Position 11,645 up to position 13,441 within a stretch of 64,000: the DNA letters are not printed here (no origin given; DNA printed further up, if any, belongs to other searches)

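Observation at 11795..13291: Unusual domain fusion: HMA, DsbD_2-like TM core, cupredoxin-like domain and poly-Cys tail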

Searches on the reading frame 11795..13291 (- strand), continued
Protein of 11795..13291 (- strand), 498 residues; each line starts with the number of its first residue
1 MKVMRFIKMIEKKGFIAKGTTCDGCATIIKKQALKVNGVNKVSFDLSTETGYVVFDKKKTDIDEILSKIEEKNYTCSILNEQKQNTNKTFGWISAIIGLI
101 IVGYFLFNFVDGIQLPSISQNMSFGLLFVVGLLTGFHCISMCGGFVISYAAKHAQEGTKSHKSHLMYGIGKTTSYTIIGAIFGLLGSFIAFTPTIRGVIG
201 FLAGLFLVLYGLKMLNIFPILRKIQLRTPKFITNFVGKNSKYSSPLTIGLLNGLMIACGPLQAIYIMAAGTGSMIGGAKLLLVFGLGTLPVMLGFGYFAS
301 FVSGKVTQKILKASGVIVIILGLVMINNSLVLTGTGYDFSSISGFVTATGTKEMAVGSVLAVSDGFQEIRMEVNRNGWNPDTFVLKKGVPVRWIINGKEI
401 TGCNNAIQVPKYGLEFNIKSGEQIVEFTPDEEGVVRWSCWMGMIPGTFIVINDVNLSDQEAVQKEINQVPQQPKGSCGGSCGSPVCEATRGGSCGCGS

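Call 6: search_solved_structures(query=window:11795-13291:-, max_evalue=1, show_alignments=3)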
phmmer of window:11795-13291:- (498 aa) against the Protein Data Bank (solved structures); distinct sequences matched with E-value up to 1: 35.
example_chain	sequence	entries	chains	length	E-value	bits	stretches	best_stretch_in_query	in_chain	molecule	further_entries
2mry_A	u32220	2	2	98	9.7e-15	57.5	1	356-450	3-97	Uncharacterized protein | CupA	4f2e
2rml_A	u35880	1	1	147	4.7e-11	45.4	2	17-74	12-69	Copper-transporting P-type ATPase copA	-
1p6t_A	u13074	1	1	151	1.1e-10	44.2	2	9-83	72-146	Potential copper-transporting ATPase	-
7xuk_A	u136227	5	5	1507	1.1e-06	31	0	18-83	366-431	Copper-transporting ATPase 2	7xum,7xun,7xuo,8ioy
4f2f_A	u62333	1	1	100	3.7e-06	29.2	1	361-451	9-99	Cation-transporting ATPase, E1-E2 family protein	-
1osd_A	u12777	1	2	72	1.4e-05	27.4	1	18-78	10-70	hypothetical protein MerP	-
7si3_A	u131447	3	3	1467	2.5e-05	26.5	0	17-82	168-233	P-type Cu(+) transporter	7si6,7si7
1kqk_A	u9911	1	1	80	7e-05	25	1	9-83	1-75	POTENTIAL COPPER-TRANSPORTING ATPASE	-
1opz_A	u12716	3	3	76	7.8e-05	24.9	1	17-75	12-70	Potential copper-transporting ATPase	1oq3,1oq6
1jww_A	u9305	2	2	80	0.00012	24.2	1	10-83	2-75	Potential copper-transporting ATPase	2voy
1cpz_A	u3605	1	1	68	0.00013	24.2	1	15-78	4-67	Copper chaperone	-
3dxs_X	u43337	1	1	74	0.00051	22.2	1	18-82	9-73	Copper-transporting ATPase RAN1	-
1afi_A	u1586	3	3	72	0.00067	21.8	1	17-78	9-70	MERP | MERCURIC TRANSPORT PROTEIN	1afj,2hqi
3j09_A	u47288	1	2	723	0.0012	21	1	18-82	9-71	copper-exporting P-type ATPase A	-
3cjk_B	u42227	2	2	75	0.0016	20.5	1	17-76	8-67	Copper-transporting ATPase 1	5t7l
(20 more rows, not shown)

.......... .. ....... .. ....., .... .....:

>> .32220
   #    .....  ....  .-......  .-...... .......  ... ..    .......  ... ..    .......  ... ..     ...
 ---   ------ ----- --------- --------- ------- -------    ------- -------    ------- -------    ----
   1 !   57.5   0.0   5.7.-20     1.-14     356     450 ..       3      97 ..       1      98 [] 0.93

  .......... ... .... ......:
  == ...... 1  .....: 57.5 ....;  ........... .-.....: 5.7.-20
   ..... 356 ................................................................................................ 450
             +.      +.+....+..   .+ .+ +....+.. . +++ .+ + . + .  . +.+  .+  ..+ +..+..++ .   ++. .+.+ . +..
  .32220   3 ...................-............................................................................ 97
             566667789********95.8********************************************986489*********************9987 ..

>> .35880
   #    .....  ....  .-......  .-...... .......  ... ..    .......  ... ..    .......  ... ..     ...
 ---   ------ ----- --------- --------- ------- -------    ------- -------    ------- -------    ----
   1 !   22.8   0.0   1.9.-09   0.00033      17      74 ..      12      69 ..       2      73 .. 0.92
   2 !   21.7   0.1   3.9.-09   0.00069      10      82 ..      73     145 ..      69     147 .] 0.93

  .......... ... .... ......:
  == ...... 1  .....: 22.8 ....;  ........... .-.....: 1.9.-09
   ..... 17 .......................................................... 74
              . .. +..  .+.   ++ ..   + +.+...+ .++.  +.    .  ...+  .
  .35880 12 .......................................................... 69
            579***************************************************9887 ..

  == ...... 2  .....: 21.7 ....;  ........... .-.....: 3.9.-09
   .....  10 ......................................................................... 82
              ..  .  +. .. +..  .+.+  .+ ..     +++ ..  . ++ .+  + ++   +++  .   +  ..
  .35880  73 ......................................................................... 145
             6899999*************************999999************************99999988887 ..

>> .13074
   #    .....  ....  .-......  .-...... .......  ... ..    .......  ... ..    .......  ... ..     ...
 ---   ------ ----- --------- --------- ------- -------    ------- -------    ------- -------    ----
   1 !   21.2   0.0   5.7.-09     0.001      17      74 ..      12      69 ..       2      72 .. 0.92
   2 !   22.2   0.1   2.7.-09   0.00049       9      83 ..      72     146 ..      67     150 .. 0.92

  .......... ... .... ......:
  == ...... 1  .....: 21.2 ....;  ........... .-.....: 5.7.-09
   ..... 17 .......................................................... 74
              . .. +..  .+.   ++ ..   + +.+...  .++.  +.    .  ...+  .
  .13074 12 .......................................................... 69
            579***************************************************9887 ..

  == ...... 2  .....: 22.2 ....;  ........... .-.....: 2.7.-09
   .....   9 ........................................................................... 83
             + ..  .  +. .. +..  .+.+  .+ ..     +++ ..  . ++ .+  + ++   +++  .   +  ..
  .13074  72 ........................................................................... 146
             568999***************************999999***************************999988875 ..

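Call 17: find_related_loci(query=A1, collection=genome_contigs, flank=6000)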
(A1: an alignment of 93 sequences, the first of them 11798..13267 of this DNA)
Query A1 (490 aa) in genome_contigs; peptide patterns used: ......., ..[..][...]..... (x = any residue, [..] = any of these).
600 stretches matched a pattern (row limit reached: there are more); 561 encode a relative of the query (tblastn E <= 1e-3); the best 80 are kept; 80 distinct loci.
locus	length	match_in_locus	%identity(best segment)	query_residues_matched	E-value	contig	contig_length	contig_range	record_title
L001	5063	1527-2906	73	1-464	0e+0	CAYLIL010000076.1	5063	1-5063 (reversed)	MAG TPA_asm: uncultured Methanosarcinales archaeon isolate binchicken_co28_248 genome assembly, contig: NODE_11125_lengt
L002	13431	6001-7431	70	2-462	0e+0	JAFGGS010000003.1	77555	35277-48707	MAG: Candidatus Woesearchaeota archaeon isolate Zod_Metabat.140 k87_335914, whole genome shotgun sequence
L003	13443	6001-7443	68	2-476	0e+0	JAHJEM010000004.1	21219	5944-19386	MAG: Nanoarchaeota archaeon isolate Modern_marine_glass_biofilm.mb.128 Modern_marine_gla.mb.128_k141_29039, whole genome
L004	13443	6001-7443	69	7-475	0e+0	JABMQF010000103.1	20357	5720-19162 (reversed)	MAG: Candidatus Woesearchaeota archaeon isolate bin.595 k141_5513127, whole genome shotgun sequence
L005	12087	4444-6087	67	4-457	0e+0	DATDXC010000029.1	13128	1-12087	MAG TPA_asm: Candidatus Nanoarchaeia archaeon isolate SMAG_U8128 k141_525607, whole genome shotgun sequence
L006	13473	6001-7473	65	4-464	0e+0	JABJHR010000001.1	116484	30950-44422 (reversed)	MAG: Candidatus Woesearchaeota archaeon isolate SI074_bin25 k141_2221873, whole genome shotgun sequence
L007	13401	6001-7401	64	1-463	0e+0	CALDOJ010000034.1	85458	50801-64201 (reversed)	MAG TPA_asm: Candidatus Woesearchaeota archaeon isolate ERR2206790_bin.73_CONCOCT_v1.1_MAG genome assembly, contig: ERZ8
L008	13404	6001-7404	62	2-464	0e+0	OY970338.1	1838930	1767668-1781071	MAG: uncultured Candidatus Woesearchaeota archaeon isolate MFD02416.bin.c.18 genome assembly, chromosome: 1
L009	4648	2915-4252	61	7-466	0e+0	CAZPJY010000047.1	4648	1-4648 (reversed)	MAG TPA_asm: uncultured Methanosarcinales archaeon isolate binchicken_co129_812 genome assembly, contig: NODE_67713_leng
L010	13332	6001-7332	63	10-465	0e+0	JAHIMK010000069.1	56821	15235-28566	MAG: Nanoarchaeota archaeon isolate KR13_N2.mb.68 KR13_N2.mb.68_k141_363763, whole genome shotgun sequence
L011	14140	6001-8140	59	2-468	0e+0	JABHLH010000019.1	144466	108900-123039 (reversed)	MAG: archaeon isolate SI037S2_bin4 k141_1323678, whole genome shotgun sequence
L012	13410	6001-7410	59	1-464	5e-180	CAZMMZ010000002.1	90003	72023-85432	MAG TPA_asm: Candidatus Undinarchaeota archaeon isolate binchicken_co48_20 genome assembly, contig: NODE_240_length_9000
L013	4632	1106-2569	58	7-490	0e+0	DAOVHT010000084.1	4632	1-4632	MAG TPA_asm: Candidatus Nanohaloarchaea archaeon isolate CSMAG_1348 CSMAG_1348_k141_5927901_length_4632_cov_9.6905, whol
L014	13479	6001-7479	59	2-489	5e-177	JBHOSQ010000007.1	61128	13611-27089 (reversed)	Archaeon isolate SAG AM-311-L14 NODE_7_length_61128_cov_33.318308, whole genome shotgun sequence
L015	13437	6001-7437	57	2-489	8e-175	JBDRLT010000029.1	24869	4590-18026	MAG: Candidatus Woesearchaeota archaeon isolate MEGAHIT-group-1.794 k141_13669031, whole genome shotgun sequence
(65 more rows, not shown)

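Call 26: predict_structure(alignment_id=A1)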
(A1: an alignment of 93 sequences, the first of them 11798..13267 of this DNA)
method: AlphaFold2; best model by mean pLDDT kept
length: 490 residues; sequences in the alignment: 93
mean_pLDDT: 70.2   pTM: 0.48
mean pLDDT of the five models: 70.2, 67.6, 67.1, 64.3, 63.6
residues with pLDDT >= 90: 28; 70-90: 264; 50-70: 132; < 50: 66
segments of 3 or more residues with pLDDT < 50: 73-79, 107-110, 229-233, 331-351, 465-490
pLDDT, mean of each block of 10 residues (from residue 1): 84 70 88 85 89 89 80 49 73 76 52 66 77 68 66 77 76 68 67 80 77 64 54 59 61 63 63 82 76 64 76 79 64 38 31 68 84 87 91 78 86 92 85 75 80 74 48 29 30
secondary structure, 60 per line:
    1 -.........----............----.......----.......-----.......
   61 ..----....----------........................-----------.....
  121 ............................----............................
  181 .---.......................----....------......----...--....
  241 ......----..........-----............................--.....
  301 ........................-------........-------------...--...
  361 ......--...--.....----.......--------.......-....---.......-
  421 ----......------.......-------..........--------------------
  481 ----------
elements in order: E2-10 H15-26 E31-37 E42-48 H54-62 E67-70 H81-104 H116-148 H153-181 H185-207 H212-215 H222-227 H237-246 H251-260 H266-293 H296-324 H332-339 E353-355 E358-366 E369-371 E374-378 E383-389 E398-401 E406-409 E413-419 E425-430 E437-443 H451-460

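Call 29: fold_search(model_id=the predicted structure, library=pdb)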
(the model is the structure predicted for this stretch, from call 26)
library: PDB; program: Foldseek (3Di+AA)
matches with E <= 10: 785; with E <= 0.001: 89
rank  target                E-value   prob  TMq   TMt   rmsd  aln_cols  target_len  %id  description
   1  4f2e                  9.0e-09  1.00  0.19  0.88   2.9        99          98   37  Crystal structure of the Streptococcus pneumoniae D39 copper chaperone CupA with Cu(I) (released 2013-01-30)
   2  4f2f                  1.7e-07  1.00  0.18  0.85   1.3        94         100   28  Crystal structure of the metal binding domain (MBD) of the Streptococcus pneumoniae D39 Cu(I) exporting P-type ATPase Co (released 2013-01-30)
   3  4hcf_B                2.3e-05  1.00  0.17  0.77   5.0        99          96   17  Crystal Structure of Uncharacterized Cupredoxin-like Domain Protein Cupredoxin_1 with Copper Bound from Bacillus anthr (released 2012-10-17)
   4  4hcg_A                2.6e-05  1.00  0.17  0.78   3.0        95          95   18  Uncharacterized Cupredoxin-like Domain Protein Cupredoxin_1 with Zinc bound from Bacillus anthracis (released 2012-10-17)
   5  4hci_A                3.5e-05  1.00  0.16  0.81   2.3        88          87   19  Uncharacterized Cupredoxin-like Domain Protein Cupredoxin_1 from Bacillus anthracis (released 2012-10-17)
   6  1fwx_C                3.7e-05  1.00  0.18  0.15  16.1       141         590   16  CRYSTAL STRUCTURE OF NITROUS OXIDE REDUCTASE FROM P. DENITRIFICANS (released 2001-09-25)
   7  4hcf_A                4.0e-05  1.00  0.15  0.78   2.3        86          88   19  Crystal Structure of Uncharacterized Cupredoxin-like Domain Protein Cupredoxin_1 with Copper Bound from Bacillus anthr (released 2012-10-17)
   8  4hci_B                4.0e-05  1.00  0.16  0.78   3.0        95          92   18  Uncharacterized Cupredoxin-like Domain Protein Cupredoxin_1 from Bacillus anthracis (released 2012-10-17)
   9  1fwx_A                4.7e-05  1.00  0.18  0.15  15.4       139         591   16  CRYSTAL STRUCTURE OF NITROUS OXIDE REDUCTASE FROM P. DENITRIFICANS (released 2001-09-25)
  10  1fwx_B                4.9e-05  1.00  0.18  0.15  15.9       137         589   16  CRYSTAL STRUCTURE OF NITROUS OXIDE REDUCTASE FROM P. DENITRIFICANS (released 2001-09-25)
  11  1osd_A                5.2e-05  1.00  0.15  0.95   1.0        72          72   28  crystal structure of Oxidized MerP from Ralstonia metallidurans CH34 (released 2004-05-18)
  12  1qni_A                5.2e-05  1.00  0.18  0.16  11.4       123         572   16  Crystal Structure of Nitrous Oxide Reductase from Pseudomonas nautica, at 2.4A Resolution (released 2000-10-13)
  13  4hcg_B                6.0e-05  1.00  0.16  0.78   2.3        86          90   19  Uncharacterized Cupredoxin-like Domain Protein Cupredoxin_1 with Zinc bound from Bacillus anthracis (released 2012-10-17)
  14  6y7d_A                6.3e-05  1.00  0.18  0.16  11.6       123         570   15  Pseudomonas stutzeri nitrous oxide reductase mutant, H433A (released 2021-01-27)
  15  7aq2_B                9.4e-05  1.00  0.18  0.15  11.6       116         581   16  Pseudomonas stutzeri nitrous oxide reductase mutant, H583A (released 2021-01-13)
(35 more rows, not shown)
